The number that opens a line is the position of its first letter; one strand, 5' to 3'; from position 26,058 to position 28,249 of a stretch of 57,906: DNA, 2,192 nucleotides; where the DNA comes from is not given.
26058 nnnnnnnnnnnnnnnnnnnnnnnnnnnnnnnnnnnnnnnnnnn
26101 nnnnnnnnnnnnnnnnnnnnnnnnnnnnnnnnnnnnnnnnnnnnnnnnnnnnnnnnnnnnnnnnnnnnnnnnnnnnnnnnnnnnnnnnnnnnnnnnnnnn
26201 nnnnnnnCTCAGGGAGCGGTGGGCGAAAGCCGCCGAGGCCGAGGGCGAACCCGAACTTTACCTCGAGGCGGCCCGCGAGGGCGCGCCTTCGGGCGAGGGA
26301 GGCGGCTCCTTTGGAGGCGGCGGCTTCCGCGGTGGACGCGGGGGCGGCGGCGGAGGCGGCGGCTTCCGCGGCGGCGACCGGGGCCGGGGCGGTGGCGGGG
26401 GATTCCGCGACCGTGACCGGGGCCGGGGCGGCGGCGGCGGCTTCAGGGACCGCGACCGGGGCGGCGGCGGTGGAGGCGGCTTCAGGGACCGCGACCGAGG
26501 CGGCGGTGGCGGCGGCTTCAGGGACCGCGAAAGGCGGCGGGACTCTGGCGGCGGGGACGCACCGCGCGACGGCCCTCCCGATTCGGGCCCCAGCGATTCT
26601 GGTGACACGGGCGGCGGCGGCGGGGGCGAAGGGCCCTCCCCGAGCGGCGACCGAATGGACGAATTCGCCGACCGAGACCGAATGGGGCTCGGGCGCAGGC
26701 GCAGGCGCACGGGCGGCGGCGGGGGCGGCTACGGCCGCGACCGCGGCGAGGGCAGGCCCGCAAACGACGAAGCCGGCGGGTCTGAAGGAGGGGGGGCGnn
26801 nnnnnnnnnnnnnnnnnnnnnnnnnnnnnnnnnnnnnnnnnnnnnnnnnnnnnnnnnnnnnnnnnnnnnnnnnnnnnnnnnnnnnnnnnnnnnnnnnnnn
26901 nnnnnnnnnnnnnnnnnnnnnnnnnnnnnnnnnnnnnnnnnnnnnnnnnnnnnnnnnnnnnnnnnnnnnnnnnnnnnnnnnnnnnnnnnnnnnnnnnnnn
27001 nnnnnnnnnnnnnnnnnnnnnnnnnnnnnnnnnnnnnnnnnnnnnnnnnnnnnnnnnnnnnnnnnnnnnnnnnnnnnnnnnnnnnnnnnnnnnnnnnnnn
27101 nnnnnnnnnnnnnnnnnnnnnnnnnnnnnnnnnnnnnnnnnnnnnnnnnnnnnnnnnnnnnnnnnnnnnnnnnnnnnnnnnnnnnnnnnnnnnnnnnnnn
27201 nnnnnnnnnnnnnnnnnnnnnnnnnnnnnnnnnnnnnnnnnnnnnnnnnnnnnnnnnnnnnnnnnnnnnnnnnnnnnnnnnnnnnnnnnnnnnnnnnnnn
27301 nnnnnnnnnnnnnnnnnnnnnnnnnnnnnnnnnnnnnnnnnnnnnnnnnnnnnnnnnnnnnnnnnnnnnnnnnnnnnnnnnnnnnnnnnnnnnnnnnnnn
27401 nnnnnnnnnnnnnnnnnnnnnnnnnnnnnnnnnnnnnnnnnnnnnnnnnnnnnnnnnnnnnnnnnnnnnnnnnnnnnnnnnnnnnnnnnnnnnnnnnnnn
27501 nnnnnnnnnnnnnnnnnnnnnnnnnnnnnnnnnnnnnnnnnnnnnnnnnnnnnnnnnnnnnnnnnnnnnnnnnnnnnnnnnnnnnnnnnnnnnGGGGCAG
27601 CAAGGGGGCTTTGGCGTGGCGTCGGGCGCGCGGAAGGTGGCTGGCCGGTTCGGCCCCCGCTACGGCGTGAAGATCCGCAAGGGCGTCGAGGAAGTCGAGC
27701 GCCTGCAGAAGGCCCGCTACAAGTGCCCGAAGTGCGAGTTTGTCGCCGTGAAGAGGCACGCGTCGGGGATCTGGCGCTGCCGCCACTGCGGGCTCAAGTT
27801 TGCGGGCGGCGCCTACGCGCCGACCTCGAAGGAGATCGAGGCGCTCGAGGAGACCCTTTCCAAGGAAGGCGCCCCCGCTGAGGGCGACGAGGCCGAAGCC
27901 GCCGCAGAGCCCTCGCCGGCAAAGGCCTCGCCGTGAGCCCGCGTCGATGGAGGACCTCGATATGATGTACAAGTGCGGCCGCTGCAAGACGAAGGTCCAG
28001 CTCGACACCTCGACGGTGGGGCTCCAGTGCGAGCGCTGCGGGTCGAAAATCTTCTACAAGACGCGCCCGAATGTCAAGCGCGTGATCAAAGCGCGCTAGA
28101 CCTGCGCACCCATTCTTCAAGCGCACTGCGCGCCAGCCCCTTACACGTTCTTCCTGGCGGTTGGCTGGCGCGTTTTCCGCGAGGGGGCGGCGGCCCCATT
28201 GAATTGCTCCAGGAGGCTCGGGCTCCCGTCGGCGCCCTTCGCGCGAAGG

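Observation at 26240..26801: Exosome catalytic subunit Rrp41 carries a eukaryote-style RGG/GAR-like tail encoded by near-perfect tandem DNA repeats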

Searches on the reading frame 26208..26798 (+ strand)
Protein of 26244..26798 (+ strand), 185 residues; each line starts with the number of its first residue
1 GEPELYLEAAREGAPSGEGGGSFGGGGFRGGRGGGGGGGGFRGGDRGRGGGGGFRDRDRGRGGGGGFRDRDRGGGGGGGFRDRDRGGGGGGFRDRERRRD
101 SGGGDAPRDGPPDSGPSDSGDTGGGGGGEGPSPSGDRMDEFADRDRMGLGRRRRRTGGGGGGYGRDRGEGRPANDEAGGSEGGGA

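Call 15: find_homologous_proteins(query=window:26244-26798:+, max_evalue=0.001)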
Query window:26244-26798:+ (185 aa): 1 proteins with E <= 0.001 among 8000 candidates.
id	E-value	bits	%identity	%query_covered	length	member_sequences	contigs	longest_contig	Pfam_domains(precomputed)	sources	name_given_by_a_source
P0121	1.7e-4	40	-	-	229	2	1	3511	PF00575.30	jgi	-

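Call 32: search_protein_families(library=ncbifam, proteins=[P0121], max_evalue=0.001)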
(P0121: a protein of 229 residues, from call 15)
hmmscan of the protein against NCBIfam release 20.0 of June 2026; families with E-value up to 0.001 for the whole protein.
P0121 (229 aa): 27 families (the best 25 are shown)
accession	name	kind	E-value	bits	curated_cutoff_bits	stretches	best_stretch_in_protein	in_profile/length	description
TIGR03591.1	polynuc_phos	equivalog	2e-28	99.3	525.05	1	3-83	608-688/689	polyribonucleotide nucleotidyltransferase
NF008805.1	PRK11824.1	equivalog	4.2e-27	94.8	471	1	3-83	602-682/683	polyribonucleotide nucleotidyltransferase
NF005208.0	PRK06676.1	equivalog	1.5e-22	80.2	368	1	6-90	271-356/391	30S ribosomal protein S1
NF010379.0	PRK13806.1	equivalog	5.2e-22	78.1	648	1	5-93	284-372/491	30S ribosomal protein S1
NF000907.0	PRK00087.1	equivalog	1.1e-19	70.1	624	1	6-84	556-635/671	bifunctional 4-hydroxy-3-methylbut-2-enyl diphosphate reductase/30S ribosomal protein S1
NF006363.0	PRK08582.1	equivalog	1.2e-19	70.9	171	1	11-86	3-78/140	S1 domain-containing RNA-binding protein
NF004952.0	PRK06299.1-2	equivalog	1.9e-17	62.8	524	1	6-82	296-374/580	30S ribosomal protein S1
NF040579.1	S1_dom_CvfD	subfamily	4.7e-16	59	117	1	12-89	2-80/113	CvfD/Ygs/GSP13 family RNA-binding post-transcriptional regulator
TIGR02696.1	pppGpp_PNP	exception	9.2e-16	57.4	1106.75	1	9-79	644-718/720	guanosine pentaphosphate synthetase I/polyribonucleotide nucleotidyltransferase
NF005973.0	PRK08059.1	equivalog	1.4e-15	57.5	148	1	8-88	2-83/123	S1 domain-containing post-transcriptional regulator GSP13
NF005911.0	PRK07899.1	equivalog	1.6e-15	56.8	691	1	10-92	290-373/486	30S ribosomal protein S1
NF004953.0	PRK06299.1-3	equivalog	1.1e-14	53.6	720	1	6-77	291-364/580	30S ribosomal protein S1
NF004473.0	PRK05807.1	equivalog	3.7e-14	53.2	178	1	11-82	3-73/136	S1 domain-containing RNA-binding protein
TIGR00717.1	rpsA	equivalog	7.3e-14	51.2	577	1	6-80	265-341/516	30S ribosomal protein S1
NF004954.0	PRK06299.1-4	equivalog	2.9e-12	45.6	727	1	6-79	269-344/560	30S ribosomal protein S1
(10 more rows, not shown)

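Call 47: find_related_loci(query=A3, collection=metagenome_contigs, flank=3000)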
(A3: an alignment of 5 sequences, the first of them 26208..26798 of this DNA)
Query A3 (197 aa) in metagenome_contigs; peptide patterns used: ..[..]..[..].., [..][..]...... (x = any residue, [..] = any of these).
599 stretches matched a pattern (row limit reached: there are more); 1 encode a relative of the query (tblastn E <= 1e-3); 1 distinct loci.
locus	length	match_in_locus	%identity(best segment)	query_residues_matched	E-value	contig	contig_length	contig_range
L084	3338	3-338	99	86-197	3e-56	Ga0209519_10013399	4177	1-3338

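Call 60: find_encoding_contigs(protein=P0121, flank=4000, max_places=2)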
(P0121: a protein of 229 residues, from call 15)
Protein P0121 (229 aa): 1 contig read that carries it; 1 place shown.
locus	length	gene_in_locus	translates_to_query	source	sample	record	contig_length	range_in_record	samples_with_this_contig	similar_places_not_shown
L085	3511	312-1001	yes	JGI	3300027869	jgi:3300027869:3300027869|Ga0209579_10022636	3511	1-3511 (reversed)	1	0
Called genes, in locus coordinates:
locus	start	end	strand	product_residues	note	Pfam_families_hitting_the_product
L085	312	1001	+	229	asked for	PF00575:S1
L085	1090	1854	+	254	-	PF01113:DapB_N, PF05173:DapB_C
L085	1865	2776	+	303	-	PF00701:DHDPS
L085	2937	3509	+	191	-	?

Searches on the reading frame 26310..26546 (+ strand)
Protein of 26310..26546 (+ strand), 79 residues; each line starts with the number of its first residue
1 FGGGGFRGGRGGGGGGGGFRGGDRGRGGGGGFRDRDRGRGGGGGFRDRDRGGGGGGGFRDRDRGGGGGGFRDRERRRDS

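Call 75: find_homologous_proteins(query=window:26310-26546:+, max_evalue=10)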
Query window:26310-26546:+ (79 aa): 8 proteins with E <= 10 among 8000 candidates.
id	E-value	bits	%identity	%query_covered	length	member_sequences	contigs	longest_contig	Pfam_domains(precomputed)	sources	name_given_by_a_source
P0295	1.2e-1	30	-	-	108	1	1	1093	PF01250.23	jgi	jgi:small subunit ribosomal protein S6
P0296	5.4e+0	25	-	-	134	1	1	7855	PF01250.23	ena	-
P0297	5.7e+0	25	24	43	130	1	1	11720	PF13893.13,PF00076.29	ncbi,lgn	ncbi:MAG: RNA recognition motif domain-containing protein [Agriterribacter sp.]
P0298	5.7e+0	25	24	43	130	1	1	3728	PF13893.13,PF00076.29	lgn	-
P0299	9.0e+0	24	21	49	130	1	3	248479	PF13893.13,PF00076.29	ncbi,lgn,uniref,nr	ncbi:RNA-binding protein [Agriterribacter sp.]|uniref:RNA recognition motif domain-containing protei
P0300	9.1e+0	24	21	49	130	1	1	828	PF13893.13,PF00076.29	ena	-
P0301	9.3e+0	24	25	42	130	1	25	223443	PF13893.13,PF00076.29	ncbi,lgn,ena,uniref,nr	ncbi:RNA recognition motif domain-containing protein [Agriterribacter humi]|uniref:RNA recognition m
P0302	9.4e+0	24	-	-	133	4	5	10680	PF00076.29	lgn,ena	-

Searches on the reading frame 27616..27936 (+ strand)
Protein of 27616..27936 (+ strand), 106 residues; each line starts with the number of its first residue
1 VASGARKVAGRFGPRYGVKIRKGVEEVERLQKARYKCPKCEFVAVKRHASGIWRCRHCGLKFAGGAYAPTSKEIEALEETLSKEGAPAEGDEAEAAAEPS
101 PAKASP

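Call 4: search_protein_families(library=pfam, proteins=[window:27616-27936:+], max_evalue=0.01)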
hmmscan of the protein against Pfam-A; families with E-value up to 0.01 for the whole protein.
window:27616-27936:+ (106 aa): 2 families
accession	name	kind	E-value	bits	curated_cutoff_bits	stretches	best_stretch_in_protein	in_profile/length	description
PF01780.25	Ribosomal_L37ae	-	1.5e-27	95.9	21.9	1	7-82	6-81/85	Ribosomal L37ae protein family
PF23447.1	DUF7128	-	0.0066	16.8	25.7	0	24-43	2-21/44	Domain of unknown function (DUF7128)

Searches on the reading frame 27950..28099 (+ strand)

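Call 4: search_protein_families(library=pfam, proteins=[window:27950-28099:+], max_evalue=0.01)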
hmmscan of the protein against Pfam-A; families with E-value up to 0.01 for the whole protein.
window:27950-28099:+ (49 aa): 7 families
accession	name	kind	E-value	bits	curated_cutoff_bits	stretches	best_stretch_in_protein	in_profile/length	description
PF03604.18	Zn_ribbon_RPAB4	-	1.5e-06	28.2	24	1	7-39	1-32/32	DNA directed RNA polymerase, 7 kDa subunit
PF18439.7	zf_UBZ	-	0.0016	18.5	25.6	0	6-19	2-15/32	Ubiquitin-Binding Zinc Finger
PF01155.25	HypA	-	0.0053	17.2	28.9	1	3-33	67-95/112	Hydrogenase/urease nickel incorporation, metallochaperone, hypA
PF00130.28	C1_1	-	0.0061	16.8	26.5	1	4-33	9-37/53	Phorbol esters/diacylglycerol binding domain (C1 domain)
PF08271.17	Zn_Ribbon_TF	-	0.0066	16.4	29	1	7-34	1-29/43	TFIIB zinc-binding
PF14599.11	zinc_ribbon_6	-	0.0081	16.5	27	1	8-32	31-55/59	Zinc-ribbon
PF23783.1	Zn_ribbon_TiaS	-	0.0089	16.2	27.3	0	24-46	19-41/41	TiaS C-terminal zinc ribbon domain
